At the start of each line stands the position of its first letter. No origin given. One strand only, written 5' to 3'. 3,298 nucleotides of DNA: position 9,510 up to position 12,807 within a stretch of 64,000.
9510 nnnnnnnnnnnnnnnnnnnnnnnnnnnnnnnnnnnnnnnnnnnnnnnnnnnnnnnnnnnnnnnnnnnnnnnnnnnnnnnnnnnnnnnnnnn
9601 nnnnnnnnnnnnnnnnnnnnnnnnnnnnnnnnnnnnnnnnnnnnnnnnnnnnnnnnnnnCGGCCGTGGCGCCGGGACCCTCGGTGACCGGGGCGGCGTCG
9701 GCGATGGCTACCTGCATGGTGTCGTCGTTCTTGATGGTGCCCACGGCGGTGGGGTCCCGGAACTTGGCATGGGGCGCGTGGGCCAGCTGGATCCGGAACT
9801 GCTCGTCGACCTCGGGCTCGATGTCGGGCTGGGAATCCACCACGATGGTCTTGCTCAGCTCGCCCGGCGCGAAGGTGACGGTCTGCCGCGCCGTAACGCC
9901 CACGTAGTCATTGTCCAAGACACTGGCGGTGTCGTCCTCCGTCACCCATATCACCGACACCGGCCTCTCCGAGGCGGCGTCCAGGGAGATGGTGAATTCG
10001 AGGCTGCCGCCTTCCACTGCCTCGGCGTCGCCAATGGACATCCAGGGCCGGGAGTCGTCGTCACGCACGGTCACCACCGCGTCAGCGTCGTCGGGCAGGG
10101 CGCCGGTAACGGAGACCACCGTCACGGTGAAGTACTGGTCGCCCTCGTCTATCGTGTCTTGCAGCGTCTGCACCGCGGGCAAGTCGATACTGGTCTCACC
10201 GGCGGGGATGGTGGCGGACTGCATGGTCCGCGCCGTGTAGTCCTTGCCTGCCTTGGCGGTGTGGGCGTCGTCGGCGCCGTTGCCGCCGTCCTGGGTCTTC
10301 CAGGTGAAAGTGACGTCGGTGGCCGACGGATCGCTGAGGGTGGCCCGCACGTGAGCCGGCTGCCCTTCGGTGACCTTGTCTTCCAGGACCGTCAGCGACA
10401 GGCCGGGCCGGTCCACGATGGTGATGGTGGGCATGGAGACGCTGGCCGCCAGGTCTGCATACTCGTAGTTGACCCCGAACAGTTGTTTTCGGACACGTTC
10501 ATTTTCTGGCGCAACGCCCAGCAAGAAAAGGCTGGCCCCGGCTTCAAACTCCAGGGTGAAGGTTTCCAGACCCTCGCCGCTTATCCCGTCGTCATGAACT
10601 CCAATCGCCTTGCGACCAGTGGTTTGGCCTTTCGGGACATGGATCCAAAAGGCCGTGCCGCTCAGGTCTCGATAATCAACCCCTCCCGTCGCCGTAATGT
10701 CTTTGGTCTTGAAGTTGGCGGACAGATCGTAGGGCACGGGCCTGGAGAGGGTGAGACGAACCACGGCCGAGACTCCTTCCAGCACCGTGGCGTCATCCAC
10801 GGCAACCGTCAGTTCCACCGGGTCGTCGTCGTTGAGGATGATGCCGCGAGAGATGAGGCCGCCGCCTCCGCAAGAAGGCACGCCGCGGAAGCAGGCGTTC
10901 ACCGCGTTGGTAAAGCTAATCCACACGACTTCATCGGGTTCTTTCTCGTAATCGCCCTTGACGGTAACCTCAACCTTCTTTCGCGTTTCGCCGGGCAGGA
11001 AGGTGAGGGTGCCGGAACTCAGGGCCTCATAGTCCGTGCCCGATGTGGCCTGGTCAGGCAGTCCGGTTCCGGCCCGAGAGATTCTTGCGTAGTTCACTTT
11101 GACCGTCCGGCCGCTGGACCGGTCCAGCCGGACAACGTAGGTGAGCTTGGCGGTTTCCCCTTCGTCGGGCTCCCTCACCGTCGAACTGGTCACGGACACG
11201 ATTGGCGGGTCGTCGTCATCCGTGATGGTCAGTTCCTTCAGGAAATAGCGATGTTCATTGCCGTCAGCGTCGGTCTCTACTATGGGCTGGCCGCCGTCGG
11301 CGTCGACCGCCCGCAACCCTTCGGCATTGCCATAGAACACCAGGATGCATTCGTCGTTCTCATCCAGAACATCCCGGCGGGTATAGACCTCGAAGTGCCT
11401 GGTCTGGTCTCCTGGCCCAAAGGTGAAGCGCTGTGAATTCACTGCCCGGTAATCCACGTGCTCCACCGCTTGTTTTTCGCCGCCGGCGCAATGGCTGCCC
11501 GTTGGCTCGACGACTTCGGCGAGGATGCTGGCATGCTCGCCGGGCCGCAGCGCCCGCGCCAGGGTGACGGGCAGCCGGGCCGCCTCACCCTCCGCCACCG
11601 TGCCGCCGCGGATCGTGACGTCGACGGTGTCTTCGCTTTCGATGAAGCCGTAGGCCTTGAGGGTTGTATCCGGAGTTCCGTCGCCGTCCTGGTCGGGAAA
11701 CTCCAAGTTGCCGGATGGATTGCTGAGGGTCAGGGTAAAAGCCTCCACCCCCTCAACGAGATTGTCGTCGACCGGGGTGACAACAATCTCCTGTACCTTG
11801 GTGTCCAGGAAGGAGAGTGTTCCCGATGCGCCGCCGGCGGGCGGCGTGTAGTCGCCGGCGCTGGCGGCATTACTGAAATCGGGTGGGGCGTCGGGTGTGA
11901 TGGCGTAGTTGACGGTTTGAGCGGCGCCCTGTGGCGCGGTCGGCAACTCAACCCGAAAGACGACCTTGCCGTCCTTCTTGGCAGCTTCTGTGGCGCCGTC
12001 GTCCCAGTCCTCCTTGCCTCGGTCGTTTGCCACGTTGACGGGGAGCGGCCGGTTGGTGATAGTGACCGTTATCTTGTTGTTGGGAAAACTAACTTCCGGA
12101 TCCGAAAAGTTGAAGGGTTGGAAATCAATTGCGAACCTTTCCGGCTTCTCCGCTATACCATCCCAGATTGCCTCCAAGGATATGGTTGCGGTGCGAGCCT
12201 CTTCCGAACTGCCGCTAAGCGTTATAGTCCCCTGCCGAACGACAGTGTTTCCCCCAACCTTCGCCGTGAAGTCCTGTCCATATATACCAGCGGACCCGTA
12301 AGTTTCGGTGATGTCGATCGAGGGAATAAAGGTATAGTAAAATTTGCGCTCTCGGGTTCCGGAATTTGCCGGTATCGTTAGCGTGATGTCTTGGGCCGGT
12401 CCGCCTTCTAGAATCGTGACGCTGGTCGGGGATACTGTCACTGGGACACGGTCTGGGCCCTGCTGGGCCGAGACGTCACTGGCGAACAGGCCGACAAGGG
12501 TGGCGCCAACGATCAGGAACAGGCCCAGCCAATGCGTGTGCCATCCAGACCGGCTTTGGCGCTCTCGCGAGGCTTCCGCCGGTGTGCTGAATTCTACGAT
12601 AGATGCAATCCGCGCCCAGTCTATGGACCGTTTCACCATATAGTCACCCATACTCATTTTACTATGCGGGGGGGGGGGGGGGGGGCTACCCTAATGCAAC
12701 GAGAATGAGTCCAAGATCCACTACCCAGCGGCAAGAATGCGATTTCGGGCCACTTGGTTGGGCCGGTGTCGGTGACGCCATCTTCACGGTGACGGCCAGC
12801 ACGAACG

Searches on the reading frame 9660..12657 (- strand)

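Call 107: search_protein_families(library=pfam, proteins=[window:9660-12657:-], max_evalue=0.001)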
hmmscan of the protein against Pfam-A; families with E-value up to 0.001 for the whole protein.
window:9660-12657:- (999 aa): 2 families
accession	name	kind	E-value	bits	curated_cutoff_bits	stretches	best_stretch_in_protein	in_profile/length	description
PF03160.20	Calx-beta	-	2.5e-36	124.7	27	3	480-582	1-94/119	Calx-beta domain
PF16397.10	DUF5006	-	0.0002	21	34.1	0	812-866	196-251/263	Domain of unknown function (DUF5006)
